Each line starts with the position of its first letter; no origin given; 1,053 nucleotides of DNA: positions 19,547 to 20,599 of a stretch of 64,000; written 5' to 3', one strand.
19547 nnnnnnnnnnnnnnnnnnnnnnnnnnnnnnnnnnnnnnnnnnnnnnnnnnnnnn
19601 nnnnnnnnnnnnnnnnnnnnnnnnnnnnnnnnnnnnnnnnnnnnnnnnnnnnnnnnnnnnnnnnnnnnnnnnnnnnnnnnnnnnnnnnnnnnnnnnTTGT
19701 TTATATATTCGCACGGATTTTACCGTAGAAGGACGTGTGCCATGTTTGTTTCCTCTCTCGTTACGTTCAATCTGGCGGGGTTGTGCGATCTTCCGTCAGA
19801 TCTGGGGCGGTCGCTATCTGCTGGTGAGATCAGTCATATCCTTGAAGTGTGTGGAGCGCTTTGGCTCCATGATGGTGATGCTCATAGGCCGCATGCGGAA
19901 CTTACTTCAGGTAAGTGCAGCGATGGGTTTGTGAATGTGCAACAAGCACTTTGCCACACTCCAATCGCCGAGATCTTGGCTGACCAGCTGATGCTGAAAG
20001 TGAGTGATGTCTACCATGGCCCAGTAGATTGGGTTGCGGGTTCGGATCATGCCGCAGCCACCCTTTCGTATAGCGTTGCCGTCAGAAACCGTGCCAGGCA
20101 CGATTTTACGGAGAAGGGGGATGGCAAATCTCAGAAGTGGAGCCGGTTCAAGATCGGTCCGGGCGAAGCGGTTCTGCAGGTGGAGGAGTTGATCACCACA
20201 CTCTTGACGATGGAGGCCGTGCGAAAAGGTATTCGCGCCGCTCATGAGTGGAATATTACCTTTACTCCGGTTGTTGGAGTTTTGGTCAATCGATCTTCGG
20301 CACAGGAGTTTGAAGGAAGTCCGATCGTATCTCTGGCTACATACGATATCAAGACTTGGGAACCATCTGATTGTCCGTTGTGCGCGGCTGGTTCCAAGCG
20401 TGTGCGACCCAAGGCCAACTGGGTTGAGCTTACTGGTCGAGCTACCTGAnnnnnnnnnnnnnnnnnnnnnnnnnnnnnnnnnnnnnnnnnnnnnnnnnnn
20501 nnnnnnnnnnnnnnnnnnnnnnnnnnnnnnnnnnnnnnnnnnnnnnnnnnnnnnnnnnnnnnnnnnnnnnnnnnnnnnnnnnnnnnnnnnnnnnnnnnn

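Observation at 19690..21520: G+C-rich island carrying pyrF and an OPRT-like gene between PBP-like and clpB genes (foreign composition, own promoter, two terminators)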

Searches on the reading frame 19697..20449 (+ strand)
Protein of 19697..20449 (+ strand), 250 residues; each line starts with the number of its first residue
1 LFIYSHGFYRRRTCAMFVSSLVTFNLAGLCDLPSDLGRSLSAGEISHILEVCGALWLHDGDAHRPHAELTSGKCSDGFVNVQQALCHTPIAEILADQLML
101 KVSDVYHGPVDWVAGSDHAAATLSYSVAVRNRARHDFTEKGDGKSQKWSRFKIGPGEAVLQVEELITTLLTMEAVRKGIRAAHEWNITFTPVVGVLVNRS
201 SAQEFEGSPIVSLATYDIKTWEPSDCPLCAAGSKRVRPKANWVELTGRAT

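Call 3: search_protein_families(library=pfam, proteins=[window:19697-20449:+], max_evalue=0.01)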
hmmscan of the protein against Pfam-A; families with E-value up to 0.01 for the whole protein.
window:19697-20449:+ (250 aa): 0 families

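Call 4: search_protein_families(library=ncbifam, proteins=[window:19697-20449:+], max_evalue=0.01)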
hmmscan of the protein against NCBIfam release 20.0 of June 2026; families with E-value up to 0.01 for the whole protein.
window:19697-20449:+ (250 aa): 2 families
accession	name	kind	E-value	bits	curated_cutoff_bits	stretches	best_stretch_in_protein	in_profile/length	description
TIGR01367.1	pyrE_Therm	equivalog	4.4e-18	65.6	150.25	1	63-236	13-182/187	orotate phosphoribosyltransferase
TIGR00336.1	pyrE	equivalog_domain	0.0033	17.2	106.8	1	69-208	16-159/173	orotate phosphoribosyltransferase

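Call 12: find_homologous_proteins(query=window:19742-20449:+)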
Query window:19742-20449:+ (235 aa): 508 proteins with E <= 0.001 among 950 candidates; the best 120 are listed.
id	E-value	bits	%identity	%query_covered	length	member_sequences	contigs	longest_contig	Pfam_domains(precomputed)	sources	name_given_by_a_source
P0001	7.4e-156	535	100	100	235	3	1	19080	-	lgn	-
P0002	1.7e-83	298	57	95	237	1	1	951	-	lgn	-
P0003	8.9e-82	292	58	99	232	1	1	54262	-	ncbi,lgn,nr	ncbi:hypothetical protein HY626_00280 [Candidatus Uhrbacteria bacterium]|nr:hypothetical protein [Ca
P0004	1.2e-81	292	60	96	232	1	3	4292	-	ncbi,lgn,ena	-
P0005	2.2e-80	288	60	94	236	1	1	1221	-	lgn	-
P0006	4.0e-80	287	58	99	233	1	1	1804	-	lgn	-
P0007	1.9e-79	285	58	97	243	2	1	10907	-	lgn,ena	-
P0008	2.3e-79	284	56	98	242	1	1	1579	-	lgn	-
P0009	4.6e-79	283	58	98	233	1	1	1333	-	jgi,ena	-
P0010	6.4e-79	283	57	92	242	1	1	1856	-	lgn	-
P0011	2.9e-78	281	58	96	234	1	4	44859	-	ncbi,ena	-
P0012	2.9e-78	281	63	87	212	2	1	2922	-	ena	-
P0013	5.7e-78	280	60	89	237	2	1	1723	-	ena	-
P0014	2.2e-77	278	58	94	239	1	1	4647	-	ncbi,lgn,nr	ncbi:MAG: hypothetical protein NTZ42_00975 [Candidatus Gribaldobacteria bacterium]|nr:hypothetical p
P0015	2.4e-77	278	60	89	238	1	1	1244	-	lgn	-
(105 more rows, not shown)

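Call 15: find_related_loci(query=A1, collection=genome_contigs, flank=10000)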
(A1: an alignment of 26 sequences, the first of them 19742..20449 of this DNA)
Query A1 (235 aa) in genome_contigs; peptide patterns used: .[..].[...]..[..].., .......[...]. (x = any residue, [..] = any of these).
125 stretches matched a pattern; 75 encode a relative of the query (tblastn E <= 1e-3); 74 distinct loci.
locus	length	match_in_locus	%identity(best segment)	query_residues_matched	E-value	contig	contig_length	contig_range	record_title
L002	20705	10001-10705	93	1-235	1e-149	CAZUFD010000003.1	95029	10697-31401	MAG TPA_asm: uncultured Gammaproteobacteria bacterium isolate SRP269290_co6_41 genome assembly, contig: NODE_46_length_9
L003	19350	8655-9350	58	1-232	1e-86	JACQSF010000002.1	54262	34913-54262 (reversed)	MAG: Candidatus Uhrbacteria bacterium isolate NC_groundwater_1378_Ag_S-0.2um_51_101 S_p2_S4_coassembly_k141_84905, whole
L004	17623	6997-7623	60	25-233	3e-83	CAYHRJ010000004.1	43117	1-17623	MAG TPA_asm: uncultured Gammaproteobacteria bacterium isolate ERP119705_co14_53 genome assembly, contig: NODE_535_length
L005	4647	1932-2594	58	13-233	2e-82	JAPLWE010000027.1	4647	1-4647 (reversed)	MAG: Candidatus Gribaldobacteria bacterium isolate LacPavin_0419_WC90_MAG_39_10 LacPavin_0419_WC90_scaffold_64202, whole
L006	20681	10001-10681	55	5-230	4e-81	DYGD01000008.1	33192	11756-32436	MAG TPA_asm: Candidatus Paceibacter sp. isolate BE2012_4_43_20 Afr_mines_BE2012_660_length_33192_cov_8_000030, whole gen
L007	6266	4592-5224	60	25-235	6e-80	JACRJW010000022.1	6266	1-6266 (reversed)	MAG: Candidatus Uhrbacteria bacterium isolate NC_groundwater_1839_Pr3_B-0.1um_53_10 SR-2_scaffold_141_914027, whole geno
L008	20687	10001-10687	55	3-233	2e-78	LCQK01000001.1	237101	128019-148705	MAG: Candidatus Jorgensenbacteria bacterium GW2011_GWB1_50_10 UY55_C0001, whole genome shotgun sequence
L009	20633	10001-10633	58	24-234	6e-78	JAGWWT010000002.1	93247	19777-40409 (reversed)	MAG: Patescibacteria group bacterium isolate REEB45 contig-150_176, whole genome shotgun sequence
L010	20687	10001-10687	55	6-231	4e-77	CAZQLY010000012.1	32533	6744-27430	MAG TPA_asm: uncultured Gammaproteobacteria bacterium isolate SRP141376_co4_153 genome assembly, contig: NODE_2443_lengt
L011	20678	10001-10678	55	17-233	2e-76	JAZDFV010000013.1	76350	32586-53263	MAG: Candidatus Jorgensenbacteria bacterium isolate MEGAHIT-group-0.224 k141_790636, whole genome shotgun sequence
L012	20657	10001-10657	55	18-235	4e-74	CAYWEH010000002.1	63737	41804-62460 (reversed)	MAG TPA_asm: uncultured Gammaproteobacteria bacterium isolate ERP125453_co1_536 genome assembly, contig: NODE_279_length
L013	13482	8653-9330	55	24-234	2e-73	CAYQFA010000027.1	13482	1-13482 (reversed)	MAG TPA_asm: uncultured Candidatus Saccharibacteria bacterium isolate binchicken_co3_503 genome assembly, contig: NODE_1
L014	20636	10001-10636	57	29-233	3e-73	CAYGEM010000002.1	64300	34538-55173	MAG TPA_asm: uncultured Candidatus Saccharibacteria bacterium isolate ERP113451_co2_195 genome assembly, contig: NODE_15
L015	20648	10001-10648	53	25-233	2e-72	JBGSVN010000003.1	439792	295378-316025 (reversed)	MAG: Patescibacteria group bacterium isolate JTS-AC458 k141_20320, whole genome shotgun sequence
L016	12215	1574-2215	55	20-231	5e-72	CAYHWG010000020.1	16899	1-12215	MAG TPA_asm: uncultured Gammaproteobacteria bacterium isolate ERP119705_co15_652 genome assembly, contig: NODE_3485_leng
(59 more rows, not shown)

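Call 23: search_solved_structures(query=A1, max_evalue=0.01, show_alignments=2)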
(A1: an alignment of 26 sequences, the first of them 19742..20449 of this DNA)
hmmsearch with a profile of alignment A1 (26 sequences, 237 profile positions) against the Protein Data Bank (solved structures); distinct sequences matched with E-value up to 0.01: 4.
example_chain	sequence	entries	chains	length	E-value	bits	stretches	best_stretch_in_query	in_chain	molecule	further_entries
4paw_A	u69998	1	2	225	5.9e-15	58.5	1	52-226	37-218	Orotate phosphoribosyltransferase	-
3lpn_A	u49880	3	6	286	0.00082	22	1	80-199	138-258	Ribose-phosphate pyrophosphokinase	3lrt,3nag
3mbi_A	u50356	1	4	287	0.00083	22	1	80-199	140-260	Ribose-phosphate pyrophosphokinase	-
4ohc_A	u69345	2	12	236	0.0021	20.7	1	49-169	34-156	Orotate phosphoribosyltransferase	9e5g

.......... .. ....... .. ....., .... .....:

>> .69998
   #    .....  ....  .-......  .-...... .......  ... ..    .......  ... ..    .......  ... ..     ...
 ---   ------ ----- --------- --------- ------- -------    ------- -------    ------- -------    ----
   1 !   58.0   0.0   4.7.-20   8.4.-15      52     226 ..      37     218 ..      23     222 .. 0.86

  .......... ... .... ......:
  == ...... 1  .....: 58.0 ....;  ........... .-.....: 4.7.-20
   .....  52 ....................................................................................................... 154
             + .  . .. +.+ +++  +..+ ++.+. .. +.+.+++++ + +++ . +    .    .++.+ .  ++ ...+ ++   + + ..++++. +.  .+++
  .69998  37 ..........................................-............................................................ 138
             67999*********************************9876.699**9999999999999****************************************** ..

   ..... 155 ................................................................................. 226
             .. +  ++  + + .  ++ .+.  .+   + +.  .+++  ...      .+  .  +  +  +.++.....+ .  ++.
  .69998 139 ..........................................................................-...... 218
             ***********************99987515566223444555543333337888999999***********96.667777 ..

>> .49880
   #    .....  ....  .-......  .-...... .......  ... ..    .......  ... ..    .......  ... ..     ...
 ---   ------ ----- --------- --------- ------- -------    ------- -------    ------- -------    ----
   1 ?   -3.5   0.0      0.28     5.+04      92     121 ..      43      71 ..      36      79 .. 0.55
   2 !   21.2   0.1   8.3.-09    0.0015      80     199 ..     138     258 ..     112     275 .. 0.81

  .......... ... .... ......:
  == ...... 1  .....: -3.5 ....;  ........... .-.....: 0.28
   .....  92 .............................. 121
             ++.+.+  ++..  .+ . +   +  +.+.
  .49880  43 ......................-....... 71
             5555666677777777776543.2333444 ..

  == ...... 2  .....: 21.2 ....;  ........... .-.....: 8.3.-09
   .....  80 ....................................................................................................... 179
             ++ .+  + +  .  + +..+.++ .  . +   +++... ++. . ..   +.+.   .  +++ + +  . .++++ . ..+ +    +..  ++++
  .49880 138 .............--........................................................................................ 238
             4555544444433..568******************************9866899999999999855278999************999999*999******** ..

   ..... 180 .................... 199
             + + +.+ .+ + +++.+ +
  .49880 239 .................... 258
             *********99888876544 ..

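Call 29: predict_structure(alignment_id=A1)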
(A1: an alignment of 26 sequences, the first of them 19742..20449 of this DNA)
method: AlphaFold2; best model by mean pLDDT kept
length: 235 residues; sequences in the alignment: 26
mean_pLDDT: 95.8   pTM: 0.90
mean pLDDT of the five models: 95.8, 95.4, 95.1, 94.8, 94.7
residues with pLDDT >= 90: 226; 70-90: 4; 50-70: 4; < 50: 1
segments of 3 or more residues with pLDDT < 50: none
pLDDT, mean of each block of 10 residues (from residue 1): 78 96 96 97 95 96 96 98 98 98 97 98 95 97 98 97 98 98 97 98 97 97 94 82
secondary structure, 60 per line:
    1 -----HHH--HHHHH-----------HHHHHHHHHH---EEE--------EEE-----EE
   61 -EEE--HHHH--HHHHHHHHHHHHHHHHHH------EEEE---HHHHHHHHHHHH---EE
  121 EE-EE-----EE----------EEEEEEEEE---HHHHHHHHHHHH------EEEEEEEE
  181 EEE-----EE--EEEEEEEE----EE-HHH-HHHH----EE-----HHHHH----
elements in order: H11-15 H27-36 E40-42 E51-53 E62-64 H67-70 H73-90 E97-100 H104-115 E119-122 E143-151 H155-166 E173-183 E193-200 H212-215 H227-231

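Call 32: fold_search(model_id=the predicted structure, library=pdb)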
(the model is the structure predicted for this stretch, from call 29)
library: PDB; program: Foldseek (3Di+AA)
matches with E <= 10: 1610; with E <= 0.001: 217
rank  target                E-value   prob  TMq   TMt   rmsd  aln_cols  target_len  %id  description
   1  4paw_B                2.0e-12  1.00  0.70  0.83   2.9       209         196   24  Structure of hypothetical protein HP1257. (released 2015-05-06)
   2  4paw_A                6.4e-12  1.00  0.65  0.77   3.7       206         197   24  Structure of hypothetical protein HP1257. (released 2015-05-06)
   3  4ohc_B                3.2e-10  1.00  0.58  0.61   4.0       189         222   18  Crystal structure of orotate phosphoribosyltransferase (OPRTase) from Burkholderia cenocepacia (released 2014-02-05)
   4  4ohc_D                3.9e-10  1.00  0.58  0.60   4.0       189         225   18  Crystal structure of orotate phosphoribosyltransferase (OPRTase) from Burkholderia cenocepacia (released 2014-02-05)
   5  4rv4_B                3.1e-09  1.00  0.55  0.61   4.6       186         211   18  2.65 Angstrom Resolution Crystal Structure of an orotate phosphoribosyltransferase from Bacillus anthracis str. 'Ames  (released 2014-12-17)
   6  4ohc_C                3.3e-09  1.00  0.56  0.60   4.3       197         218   18  Crystal structure of orotate phosphoribosyltransferase (OPRTase) from Burkholderia cenocepacia (released 2014-02-05)
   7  2wns_A                4.2e-09  1.00  0.58  0.68   3.4       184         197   17  Human Orotate phosphoribosyltransferase (OPRTase) domain of Uridine 5' -monophosphate synthase (UMPS) in complex with  (released 2009-08-11)
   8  2aee_A                4.2e-09  1.00  0.56  0.63   4.4       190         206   16  Crystal structure of Orotate phosphoribosyltransferase from Streptococcus pyogenes (released 2005-09-06)
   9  2wns_B                5.7e-09  1.00  0.57  0.67   3.5       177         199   18  Human Orotate phosphoribosyltransferase (OPRTase) domain of Uridine 5' -monophosphate synthase (UMPS) in complex with  (released 2009-08-11)
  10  2aee_B                6.1e-09  1.00  0.56  0.64   6.2       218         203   16  Crystal structure of Orotate phosphoribosyltransferase from Streptococcus pyogenes (released 2005-09-06)
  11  4ohc_A                7.8e-09  1.00  0.57  0.60   3.9       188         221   19  Crystal structure of orotate phosphoribosyltransferase (OPRTase) from Burkholderia cenocepacia (released 2014-02-05)
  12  9e5g_B                1.1e-08  1.00  0.57  0.60   4.4       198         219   19  Cryo-EM structure of Burkholderia cenocepacia orotate phosphoribosyltransferase (released 2025-02-19)
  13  9e5g_D                1.4e-08  1.00  0.57  0.61   3.9       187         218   18  Cryo-EM structure of Burkholderia cenocepacia orotate phosphoribosyltransferase (released 2025-02-19)
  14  9e5g_A                1.4e-08  1.00  0.56  0.59   4.1       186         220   18  Cryo-EM structure of Burkholderia cenocepacia orotate phosphoribosyltransferase (released 2025-02-19)
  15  4rv4_A                2.3e-08  1.00  0.55  0.63   3.7       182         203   18  2.65 Angstrom Resolution Crystal Structure of an orotate phosphoribosyltransferase from Bacillus anthracis str. 'Ames  (released 2014-12-17)
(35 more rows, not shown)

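Call 74: find_related_loci(query=A1, collection=viral_contigs, flank=8000)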
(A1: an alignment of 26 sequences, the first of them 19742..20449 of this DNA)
Query A1 (235 aa) in viral_contigs; peptide patterns used: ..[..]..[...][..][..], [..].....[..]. (x = any residue, [..] = any of these).
74 stretches matched a pattern, but none encodes a relative of the query by tblastn (E <= 1e-3).
